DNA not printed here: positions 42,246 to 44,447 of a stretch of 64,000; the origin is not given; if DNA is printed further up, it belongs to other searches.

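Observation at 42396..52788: Inverted pair of diverged paralogues (634/635 aa) with a conserved 8-cysteine C-terminal domain, bracketing a 6.6-kb glycosylation cassette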

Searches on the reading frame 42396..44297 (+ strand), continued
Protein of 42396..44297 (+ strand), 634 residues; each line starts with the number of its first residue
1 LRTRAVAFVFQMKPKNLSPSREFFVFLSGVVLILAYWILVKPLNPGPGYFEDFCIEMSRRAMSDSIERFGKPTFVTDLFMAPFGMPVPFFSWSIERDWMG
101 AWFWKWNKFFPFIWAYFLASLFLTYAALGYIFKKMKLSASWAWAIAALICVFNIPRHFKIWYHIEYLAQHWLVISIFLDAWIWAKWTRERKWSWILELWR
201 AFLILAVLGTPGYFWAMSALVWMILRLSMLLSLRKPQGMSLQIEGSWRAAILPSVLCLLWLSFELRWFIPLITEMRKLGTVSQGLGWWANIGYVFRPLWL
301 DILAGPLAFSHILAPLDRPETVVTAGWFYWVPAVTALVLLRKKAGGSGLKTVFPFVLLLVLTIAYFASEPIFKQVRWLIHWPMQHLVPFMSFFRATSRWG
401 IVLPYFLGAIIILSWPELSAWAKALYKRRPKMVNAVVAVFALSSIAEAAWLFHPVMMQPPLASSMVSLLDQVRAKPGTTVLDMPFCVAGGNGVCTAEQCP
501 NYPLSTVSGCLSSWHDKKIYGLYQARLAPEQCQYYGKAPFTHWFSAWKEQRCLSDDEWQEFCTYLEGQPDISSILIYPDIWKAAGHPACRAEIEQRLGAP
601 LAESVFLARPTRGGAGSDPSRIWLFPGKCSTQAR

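Call 35: find_related_loci(query=A1, collection=genome_contigs, flank=10000)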
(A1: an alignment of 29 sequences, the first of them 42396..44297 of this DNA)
Query A1 (634 aa) in genome_contigs; peptide patterns used: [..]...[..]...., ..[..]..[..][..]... (x = any residue, [..] = any of these).
53 stretches matched a pattern; 30 encode a relative of the query (tblastn E <= 1e-3); 25 distinct loci.
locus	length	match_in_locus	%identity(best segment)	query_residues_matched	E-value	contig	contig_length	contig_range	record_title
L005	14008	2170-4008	53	20-629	0e+0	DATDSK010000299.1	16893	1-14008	MAG TPA_asm: Bdellovibrionota bacterium isolate SMAG_U8001 k141_269547, whole genome shotgun sequence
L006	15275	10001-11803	49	26-632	0e+0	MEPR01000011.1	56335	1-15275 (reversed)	MAG: Bdellovibrionales bacterium GWB1_55_8 gwb1_scaffold_1274, whole genome shotgun sequence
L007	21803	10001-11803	48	24-631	0e+0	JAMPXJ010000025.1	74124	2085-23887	MAG: Oligoflexia bacterium isolate R2F_R2FSRR_metabat.28 R2F_C166, whole genome shotgun sequence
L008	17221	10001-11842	46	20-632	0e+0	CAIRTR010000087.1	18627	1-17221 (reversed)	MAG: Oligoflexia bacterium isolate Kiruna3_bin-3974 genome assembly, contig: bin-3974:087/323, whole genome shotgun sequ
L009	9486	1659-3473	46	20-632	1e-180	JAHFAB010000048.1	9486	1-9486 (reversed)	MAG: Bacteriovoracaceae bacterium isolate nzgw165 NODE_5420_length_9487_cov_2.453876, whole genome shotgun sequence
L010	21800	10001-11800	46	25-629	2e-179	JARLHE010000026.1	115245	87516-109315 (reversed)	MAG: Oligoflexia bacterium isolate MAG_CO165 MetaCoAG_Bin_165_Oxic_k141_702241, whole genome shotgun sequence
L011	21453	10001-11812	46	29-629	8e-179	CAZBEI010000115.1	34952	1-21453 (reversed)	MAG TPA_asm: uncultured Bdellovibrio sp. isolate binchicken_co203_640 genome assembly, contig: k141_3909042, whole genom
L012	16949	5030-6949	44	3-629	4e-177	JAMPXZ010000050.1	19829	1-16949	MAG: Oligoflexia bacterium isolate R2F_R2FSRR_metabat.55 R2F_C1423, whole genome shotgun sequence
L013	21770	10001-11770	47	27-619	4e-172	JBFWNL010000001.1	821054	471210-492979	MAG: Bacteriovoracia bacterium isolate CA_2019_TPBF_111 NODE_51_length_821054_cov_8.165805_TPBF, whole genome shotgun se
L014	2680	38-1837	42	24-634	4e-173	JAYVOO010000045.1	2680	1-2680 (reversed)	MAG: Oligoflexia bacterium isolate GL72_DN_concoct_181 GL72_DN_concoct_181_44, whole genome shotgun sequence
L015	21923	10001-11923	44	3-630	5e-162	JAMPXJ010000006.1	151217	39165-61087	MAG: Oligoflexia bacterium isolate R2F_R2FSRR_metabat.28 R2F_C40, whole genome shotgun sequence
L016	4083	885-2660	43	27-629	5e-162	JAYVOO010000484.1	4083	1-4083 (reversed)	MAG: Oligoflexia bacterium isolate GL72_DN_concoct_181 GL72_DN_concoct_181_483, whole genome shotgun sequence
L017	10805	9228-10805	46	25-550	9e-154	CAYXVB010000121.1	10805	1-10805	MAG TPA_asm: uncultured Bacteriovoracaceae bacterium isolate SRP342105_co1_315 genome assembly, contig: NODE_8379_length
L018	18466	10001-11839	52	20-629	0e+0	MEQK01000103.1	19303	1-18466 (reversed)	MAG: Bdellovibrionales bacterium RIFOXYD1_FULL_55_31 rifoxyd1_full_scaffold_3553, whole genome shotgun sequence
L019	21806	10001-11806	39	29-631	3e-143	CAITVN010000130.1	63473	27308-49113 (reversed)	MAG: Oligoflexia bacterium isolate LJ_bin-4497 genome assembly, contig: bin-4497:130/244, whole genome shotgun sequence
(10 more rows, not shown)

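Call 46: find_encoding_contigs(protein=P0002, flank=10000, max_places=2)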
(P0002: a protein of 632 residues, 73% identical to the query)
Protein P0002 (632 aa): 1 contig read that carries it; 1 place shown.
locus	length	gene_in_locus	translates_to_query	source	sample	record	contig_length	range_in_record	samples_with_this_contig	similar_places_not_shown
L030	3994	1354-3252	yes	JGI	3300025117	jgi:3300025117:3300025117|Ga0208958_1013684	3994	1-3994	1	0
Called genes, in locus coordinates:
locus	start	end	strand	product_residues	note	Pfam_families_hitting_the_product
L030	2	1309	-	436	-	?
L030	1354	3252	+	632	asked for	-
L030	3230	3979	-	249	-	-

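Call 47: find_encoding_contigs(protein=P0004, flank=10000, max_places=2)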
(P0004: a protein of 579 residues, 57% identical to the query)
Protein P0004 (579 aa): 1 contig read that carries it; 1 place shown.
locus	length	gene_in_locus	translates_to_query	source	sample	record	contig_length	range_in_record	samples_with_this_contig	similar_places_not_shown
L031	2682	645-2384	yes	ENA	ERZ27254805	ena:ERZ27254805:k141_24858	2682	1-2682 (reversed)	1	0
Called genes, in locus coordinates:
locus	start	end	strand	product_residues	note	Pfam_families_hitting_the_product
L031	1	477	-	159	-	?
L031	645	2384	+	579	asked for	-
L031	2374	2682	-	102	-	?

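Call 48: find_encoding_contigs(protein=P0001, flank=10000, max_places=6)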
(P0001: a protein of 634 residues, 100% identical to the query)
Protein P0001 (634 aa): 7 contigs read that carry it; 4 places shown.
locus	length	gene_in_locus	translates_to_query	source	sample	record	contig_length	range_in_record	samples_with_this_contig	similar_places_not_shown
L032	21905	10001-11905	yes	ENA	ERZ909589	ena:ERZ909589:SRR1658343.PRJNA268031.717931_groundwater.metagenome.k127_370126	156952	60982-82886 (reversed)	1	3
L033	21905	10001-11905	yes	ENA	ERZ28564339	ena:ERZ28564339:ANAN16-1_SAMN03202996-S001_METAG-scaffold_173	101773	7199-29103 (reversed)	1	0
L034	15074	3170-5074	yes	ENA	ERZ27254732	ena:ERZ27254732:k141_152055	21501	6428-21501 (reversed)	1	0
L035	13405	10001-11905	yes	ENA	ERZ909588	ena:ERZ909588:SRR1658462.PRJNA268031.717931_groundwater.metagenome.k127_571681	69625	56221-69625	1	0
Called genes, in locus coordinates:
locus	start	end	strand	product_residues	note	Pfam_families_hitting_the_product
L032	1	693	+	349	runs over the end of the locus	PF00106:adh_short (weak), PF01073:3Beta_HSD, PF01370:Epimerase, PF02719:Polysacc_synt_2 (weak), PF04321:RmlD_sub_bind, PF07993:NAD_binding_4 (faint), PF16363:GDP_Man_Dehyd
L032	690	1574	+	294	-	PF00483:NTP_transferase, PF12804:NTP_transf_3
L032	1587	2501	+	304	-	PF04321:RmlD_sub_bind, PF01370:Epimerase, PF07993:NAD_binding_4 (weak), PF16363:GDP_Man_Dehyd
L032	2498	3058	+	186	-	PF00908:dTDP_sugar_isom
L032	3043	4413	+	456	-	-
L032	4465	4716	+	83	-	PF01370:Epimerase, PF16363:GDP_Man_Dehyd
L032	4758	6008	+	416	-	PF08421:Methyltransf_13, PF13489:Methyltransf_23, PF08484:Methyltransf_14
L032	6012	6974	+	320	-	PF01370:Epimerase, PF04321:RmlD_sub_bind, PF16363:GDP_Man_Dehyd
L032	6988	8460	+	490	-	PF00535:Glycos_transf_2, PF02353:CMAS (weak), PF13489:Methyltransf_23 (weak), PF08241:Methyltransf_11, PF08242:Methyltransf_12, PF13649:Methyltransf_25, PF13847:Methyltransf_31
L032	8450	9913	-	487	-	-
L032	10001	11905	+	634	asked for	-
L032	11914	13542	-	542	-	PF09852:DUF2079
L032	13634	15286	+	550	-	PF09852:DUF2079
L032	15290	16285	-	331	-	PF00106:adh_short, PF04321:RmlD_sub_bind, PF01073:3Beta_HSD, PF01370:Epimerase, PF02719:Polysacc_synt_2 (weak), PF03435:Sacchrp_dh_NADP (weak), PF08659:KR (faint), PF16363:GDP_Man_Dehyd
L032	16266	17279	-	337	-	PF00535:Glycos_transf_2, PF13641:Glyco_tranf_2_3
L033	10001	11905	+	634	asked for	-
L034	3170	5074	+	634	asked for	-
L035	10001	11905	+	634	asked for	-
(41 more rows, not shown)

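Call 52: search_solved_structures(query=A1, max_evalue=10, show_alignments=3)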
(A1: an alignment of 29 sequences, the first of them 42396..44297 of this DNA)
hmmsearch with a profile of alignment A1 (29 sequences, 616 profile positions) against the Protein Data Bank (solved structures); distinct sequences matched with E-value up to 10: 0.

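Call 53: search_protein_families(library=pfam, proteins=[window:42396-44297:+], max_evalue=10)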
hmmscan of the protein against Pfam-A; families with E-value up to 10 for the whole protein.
window:42396-44297:+ (634 aa): 1 family
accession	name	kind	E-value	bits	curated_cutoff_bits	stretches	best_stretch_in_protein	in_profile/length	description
PF05375.19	Pacifastin_I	-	0.23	11.7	27.9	1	485-505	16-36/40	Pacifastin inhibitor (LCMII)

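Call 55: find_encoding_contigs(protein=P0105, flank=8000, max_places=1)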
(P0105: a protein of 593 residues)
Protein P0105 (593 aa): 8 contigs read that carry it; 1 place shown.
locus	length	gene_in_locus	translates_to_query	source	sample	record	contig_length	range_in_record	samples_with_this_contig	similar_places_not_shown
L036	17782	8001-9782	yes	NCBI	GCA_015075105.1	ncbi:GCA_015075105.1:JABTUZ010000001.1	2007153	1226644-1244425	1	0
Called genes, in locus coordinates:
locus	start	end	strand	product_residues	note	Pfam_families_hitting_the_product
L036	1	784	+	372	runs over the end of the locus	PF13495:Phage_int_SAM_4, PF00589:Phage_integrase, PF22823:MrpR_C_cat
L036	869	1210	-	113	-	-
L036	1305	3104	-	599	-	PF00009:GTP_EFTU, PF22042:EF-G_D2, PF03144:GTP_EFTU_D2, PF00679:EFG_C, PF21018:BipA_C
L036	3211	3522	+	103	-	PF00829:Ribosomal_L21p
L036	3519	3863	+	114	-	PF04327:Peptidase_Prp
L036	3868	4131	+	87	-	PF01016:Ribosomal_L27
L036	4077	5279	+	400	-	PF04055:Radical_SAM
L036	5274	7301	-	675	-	PF00289:Biotin_carb_N, PF02222:ATP-grasp, PF02655:ATP-grasp_3 (faint), PF02786:CPSase_L_D2, PF07478:Dala_Dala_lig_C, PF02785:Biotin_carb_C, PF00364:Biotin_lipoyl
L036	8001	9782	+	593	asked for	-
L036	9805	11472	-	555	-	PF00999:Na_H_Exchanger, PF02254:TrkA_N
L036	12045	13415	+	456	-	-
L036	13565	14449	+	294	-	PF25954:Beta-barrel_RND_2, PF25975:CzcB_C (weak), PF25989:YknX_C (weak)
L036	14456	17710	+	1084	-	PF00873:ACR_tran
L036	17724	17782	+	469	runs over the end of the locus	PF08245:Mur_ligase_M, PF02875:Mur_ligase_C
